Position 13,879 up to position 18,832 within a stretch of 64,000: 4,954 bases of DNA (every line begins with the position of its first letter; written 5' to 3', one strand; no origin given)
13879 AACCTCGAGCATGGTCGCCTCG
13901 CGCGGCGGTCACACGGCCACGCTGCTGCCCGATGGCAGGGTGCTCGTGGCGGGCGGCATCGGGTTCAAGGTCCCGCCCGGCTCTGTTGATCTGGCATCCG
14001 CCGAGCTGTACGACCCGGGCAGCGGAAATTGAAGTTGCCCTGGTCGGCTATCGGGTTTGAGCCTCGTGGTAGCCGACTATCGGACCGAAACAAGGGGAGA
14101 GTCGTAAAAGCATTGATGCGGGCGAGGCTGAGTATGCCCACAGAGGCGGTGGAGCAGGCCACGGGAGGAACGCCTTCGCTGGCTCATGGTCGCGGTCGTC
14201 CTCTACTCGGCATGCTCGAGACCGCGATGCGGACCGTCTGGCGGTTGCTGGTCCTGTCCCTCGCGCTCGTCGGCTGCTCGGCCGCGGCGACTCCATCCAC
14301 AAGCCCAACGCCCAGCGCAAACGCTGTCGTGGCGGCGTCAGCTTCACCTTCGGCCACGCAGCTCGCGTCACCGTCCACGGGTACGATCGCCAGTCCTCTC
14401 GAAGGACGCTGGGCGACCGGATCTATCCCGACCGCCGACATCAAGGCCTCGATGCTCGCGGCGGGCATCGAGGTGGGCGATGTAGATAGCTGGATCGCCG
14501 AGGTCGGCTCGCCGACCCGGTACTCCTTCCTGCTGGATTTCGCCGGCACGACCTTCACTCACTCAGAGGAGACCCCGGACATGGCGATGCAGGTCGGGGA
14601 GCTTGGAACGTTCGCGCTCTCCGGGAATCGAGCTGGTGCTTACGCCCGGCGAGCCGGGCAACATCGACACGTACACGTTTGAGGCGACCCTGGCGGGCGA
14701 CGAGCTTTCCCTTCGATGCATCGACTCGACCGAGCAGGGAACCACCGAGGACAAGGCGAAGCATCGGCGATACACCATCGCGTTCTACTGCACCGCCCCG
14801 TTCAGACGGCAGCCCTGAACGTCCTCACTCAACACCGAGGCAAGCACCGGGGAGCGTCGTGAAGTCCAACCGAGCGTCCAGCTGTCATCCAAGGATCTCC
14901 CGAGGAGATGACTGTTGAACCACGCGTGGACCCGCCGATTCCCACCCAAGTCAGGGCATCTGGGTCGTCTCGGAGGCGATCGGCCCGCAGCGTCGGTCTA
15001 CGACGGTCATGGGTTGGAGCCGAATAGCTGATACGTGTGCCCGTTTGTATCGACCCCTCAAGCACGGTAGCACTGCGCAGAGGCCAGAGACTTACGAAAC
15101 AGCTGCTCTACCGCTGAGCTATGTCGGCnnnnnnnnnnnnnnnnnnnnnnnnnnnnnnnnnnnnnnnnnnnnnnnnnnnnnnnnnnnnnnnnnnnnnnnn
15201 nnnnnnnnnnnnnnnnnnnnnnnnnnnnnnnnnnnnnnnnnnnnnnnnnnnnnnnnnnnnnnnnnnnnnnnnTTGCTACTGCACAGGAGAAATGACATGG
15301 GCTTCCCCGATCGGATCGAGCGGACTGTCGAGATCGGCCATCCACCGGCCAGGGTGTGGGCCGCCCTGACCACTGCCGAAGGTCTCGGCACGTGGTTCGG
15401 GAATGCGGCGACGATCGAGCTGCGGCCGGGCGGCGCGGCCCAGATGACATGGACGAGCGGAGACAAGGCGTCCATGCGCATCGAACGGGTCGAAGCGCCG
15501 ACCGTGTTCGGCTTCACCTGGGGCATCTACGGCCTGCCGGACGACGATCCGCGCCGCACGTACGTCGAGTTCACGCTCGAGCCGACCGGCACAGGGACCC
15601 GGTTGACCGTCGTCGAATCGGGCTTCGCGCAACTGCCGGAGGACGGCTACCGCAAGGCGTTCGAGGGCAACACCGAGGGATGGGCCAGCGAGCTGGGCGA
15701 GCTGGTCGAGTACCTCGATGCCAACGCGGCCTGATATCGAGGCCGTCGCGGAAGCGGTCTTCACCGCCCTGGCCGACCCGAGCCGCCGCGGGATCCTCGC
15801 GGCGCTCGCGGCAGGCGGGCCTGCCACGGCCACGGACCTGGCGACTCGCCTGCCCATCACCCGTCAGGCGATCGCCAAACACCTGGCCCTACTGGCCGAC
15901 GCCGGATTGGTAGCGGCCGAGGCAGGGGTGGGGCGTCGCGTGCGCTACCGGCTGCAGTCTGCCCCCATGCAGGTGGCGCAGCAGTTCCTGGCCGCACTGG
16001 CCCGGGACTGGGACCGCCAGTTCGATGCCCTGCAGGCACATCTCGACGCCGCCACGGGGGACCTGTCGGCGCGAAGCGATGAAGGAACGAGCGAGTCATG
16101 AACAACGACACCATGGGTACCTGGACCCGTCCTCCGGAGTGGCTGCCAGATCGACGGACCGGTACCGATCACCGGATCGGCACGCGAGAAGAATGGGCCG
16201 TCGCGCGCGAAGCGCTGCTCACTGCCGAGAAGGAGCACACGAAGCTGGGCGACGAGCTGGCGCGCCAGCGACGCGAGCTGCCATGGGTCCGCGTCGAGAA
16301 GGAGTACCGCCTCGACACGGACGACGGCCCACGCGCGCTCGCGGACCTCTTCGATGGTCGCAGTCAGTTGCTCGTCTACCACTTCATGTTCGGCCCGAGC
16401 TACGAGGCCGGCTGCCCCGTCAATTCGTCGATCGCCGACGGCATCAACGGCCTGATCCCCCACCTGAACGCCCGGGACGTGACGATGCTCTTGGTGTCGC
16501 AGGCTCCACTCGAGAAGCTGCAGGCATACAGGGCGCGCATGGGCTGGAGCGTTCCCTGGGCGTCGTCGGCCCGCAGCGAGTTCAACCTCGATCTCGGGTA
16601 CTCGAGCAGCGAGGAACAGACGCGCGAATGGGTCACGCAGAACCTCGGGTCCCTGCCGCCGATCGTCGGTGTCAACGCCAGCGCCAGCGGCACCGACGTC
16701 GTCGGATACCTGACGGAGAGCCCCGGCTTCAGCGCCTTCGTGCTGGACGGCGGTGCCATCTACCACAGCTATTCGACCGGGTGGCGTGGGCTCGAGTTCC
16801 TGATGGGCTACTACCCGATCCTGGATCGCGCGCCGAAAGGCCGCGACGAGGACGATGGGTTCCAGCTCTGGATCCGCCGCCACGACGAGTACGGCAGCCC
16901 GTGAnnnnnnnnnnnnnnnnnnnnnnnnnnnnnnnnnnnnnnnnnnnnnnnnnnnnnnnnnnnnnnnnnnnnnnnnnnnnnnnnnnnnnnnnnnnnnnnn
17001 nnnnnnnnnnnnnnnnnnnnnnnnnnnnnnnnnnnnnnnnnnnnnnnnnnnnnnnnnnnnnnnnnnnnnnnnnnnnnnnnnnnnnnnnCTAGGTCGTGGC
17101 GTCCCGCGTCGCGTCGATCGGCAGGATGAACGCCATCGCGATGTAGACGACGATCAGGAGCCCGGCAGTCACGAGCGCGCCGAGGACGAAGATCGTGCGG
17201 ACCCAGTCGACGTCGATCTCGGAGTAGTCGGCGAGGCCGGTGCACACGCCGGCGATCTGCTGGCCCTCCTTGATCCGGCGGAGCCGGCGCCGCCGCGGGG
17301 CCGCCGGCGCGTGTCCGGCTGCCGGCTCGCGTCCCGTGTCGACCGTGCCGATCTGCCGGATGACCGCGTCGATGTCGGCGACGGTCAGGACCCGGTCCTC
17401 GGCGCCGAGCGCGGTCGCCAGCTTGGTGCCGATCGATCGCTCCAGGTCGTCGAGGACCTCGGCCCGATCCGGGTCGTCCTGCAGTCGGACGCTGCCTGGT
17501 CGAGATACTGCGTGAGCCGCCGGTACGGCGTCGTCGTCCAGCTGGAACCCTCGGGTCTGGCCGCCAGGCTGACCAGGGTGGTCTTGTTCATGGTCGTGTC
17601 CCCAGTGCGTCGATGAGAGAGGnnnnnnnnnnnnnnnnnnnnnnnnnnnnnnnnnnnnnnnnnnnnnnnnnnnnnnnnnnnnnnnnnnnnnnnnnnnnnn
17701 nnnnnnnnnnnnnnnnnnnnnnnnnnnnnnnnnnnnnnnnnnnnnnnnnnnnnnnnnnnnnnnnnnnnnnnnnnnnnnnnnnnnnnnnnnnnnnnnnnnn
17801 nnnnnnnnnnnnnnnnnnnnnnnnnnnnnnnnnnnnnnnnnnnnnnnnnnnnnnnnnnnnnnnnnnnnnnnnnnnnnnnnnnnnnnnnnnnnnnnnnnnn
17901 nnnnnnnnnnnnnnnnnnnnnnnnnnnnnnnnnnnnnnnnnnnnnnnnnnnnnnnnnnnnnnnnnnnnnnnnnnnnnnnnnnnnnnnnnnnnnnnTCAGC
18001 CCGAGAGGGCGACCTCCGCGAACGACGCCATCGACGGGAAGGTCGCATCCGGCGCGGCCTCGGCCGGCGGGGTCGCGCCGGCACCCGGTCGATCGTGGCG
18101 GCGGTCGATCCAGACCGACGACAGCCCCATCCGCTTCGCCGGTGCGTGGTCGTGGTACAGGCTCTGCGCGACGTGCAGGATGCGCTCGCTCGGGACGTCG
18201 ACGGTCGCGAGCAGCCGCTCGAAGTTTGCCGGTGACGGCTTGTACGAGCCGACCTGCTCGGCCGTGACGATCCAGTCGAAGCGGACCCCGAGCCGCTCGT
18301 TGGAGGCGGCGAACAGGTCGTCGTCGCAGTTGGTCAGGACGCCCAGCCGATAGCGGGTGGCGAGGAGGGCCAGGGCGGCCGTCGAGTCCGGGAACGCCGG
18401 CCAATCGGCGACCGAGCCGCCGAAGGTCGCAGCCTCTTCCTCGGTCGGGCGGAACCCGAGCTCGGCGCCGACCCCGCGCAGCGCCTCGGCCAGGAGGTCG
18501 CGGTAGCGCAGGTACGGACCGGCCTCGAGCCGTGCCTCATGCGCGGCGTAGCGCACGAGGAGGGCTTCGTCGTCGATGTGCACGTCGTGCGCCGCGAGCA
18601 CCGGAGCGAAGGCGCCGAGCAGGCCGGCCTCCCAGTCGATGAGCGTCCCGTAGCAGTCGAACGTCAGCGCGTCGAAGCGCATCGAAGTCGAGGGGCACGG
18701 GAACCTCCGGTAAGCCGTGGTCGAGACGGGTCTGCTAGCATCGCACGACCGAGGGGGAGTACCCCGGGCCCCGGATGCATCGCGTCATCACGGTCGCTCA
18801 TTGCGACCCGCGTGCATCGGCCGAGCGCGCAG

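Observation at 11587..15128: A 37-bp copy of the 5' half of tRNA-Thr brackets a 3.4-kb A/T-richer insert carrying an ECF sigma / Kelch anti-sigma module, with no integrase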

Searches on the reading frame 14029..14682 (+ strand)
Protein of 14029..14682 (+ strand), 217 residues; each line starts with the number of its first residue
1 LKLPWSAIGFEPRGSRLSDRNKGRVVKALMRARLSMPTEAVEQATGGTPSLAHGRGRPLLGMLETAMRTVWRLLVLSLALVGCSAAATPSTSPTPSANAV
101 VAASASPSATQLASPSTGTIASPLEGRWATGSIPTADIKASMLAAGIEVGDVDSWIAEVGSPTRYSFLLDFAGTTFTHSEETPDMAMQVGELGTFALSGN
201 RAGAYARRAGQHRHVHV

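Call 10: search_protein_families(library=pfam, proteins=[window:14029-14682:+], max_evalue=0.01)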
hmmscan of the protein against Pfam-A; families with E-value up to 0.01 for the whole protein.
window:14029-14682:+ (217 aa): 0 families
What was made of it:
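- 14212..14818 (+): Cargo gene 3: lipoprotein-like ORF (signal peptide ending LALVGC), split between two frames near 14630. It is either a frameshifted pseudogene or a sequencing error. No Pfam hit (call 10).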

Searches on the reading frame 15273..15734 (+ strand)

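Call 10: search_protein_families(library=pfam, proteins=[window:15273-15734:+], max_evalue=0.01)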
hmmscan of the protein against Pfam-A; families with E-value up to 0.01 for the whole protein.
window:15273-15734:+ (153 aa): 2 families
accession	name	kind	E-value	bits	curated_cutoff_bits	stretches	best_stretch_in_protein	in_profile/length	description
PF08327.17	AHSA1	-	1.7e-20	74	22.1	1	23-148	2-124/125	Activator of Hsp90 ATPase homolog 1-like protein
PF10604.15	Polyketide_cyc2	-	7.4e-09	36.5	27.4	1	14-115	3-106/142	Polyketide cyclase / dehydrase and lipid transport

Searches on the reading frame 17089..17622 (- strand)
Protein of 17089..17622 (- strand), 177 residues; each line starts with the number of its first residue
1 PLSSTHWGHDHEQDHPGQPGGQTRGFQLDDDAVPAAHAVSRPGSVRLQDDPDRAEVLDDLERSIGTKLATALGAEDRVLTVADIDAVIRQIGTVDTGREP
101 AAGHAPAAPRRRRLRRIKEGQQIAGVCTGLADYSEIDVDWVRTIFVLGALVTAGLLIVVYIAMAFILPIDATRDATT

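Call 71: search_protein_families(library=pfam, proteins=[window:17089-17622:-], max_evalue=0.01)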
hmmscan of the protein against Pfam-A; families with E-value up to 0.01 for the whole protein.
window:17089-17622:- (177 aa): 1 family
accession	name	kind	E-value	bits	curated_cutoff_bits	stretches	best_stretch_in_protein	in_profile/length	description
PF04024.17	PspC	-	1.3e-17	63.8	25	1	112-168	1-56/58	PspC domain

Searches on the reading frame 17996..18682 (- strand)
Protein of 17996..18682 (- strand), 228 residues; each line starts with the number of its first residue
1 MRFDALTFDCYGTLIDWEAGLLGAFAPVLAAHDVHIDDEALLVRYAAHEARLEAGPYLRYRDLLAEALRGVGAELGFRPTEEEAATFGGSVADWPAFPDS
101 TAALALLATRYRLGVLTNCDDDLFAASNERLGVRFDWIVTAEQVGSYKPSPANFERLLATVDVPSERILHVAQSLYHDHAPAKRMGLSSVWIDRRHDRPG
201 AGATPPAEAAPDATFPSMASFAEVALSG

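Call 71: search_protein_families(library=pfam, proteins=[window:17996-18682:-], max_evalue=0.01)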
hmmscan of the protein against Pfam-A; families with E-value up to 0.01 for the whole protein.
window:17996-18682:- (228 aa): 3 families
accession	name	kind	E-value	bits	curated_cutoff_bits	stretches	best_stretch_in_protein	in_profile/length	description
PF00702.32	Hydrolase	-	7.1e-12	46.5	26.4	1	4-172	2-178/191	haloacid dehalogenase-like hydrolase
PF13419.12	HAD_2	-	7.7e-09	36.3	23.8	1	96-192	80-178/178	Haloacid dehalogenase-like hydrolase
PF13242.12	Hydrolase_like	-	0.00017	21.9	22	1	148-216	4-70/75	HAD-hyrolase-like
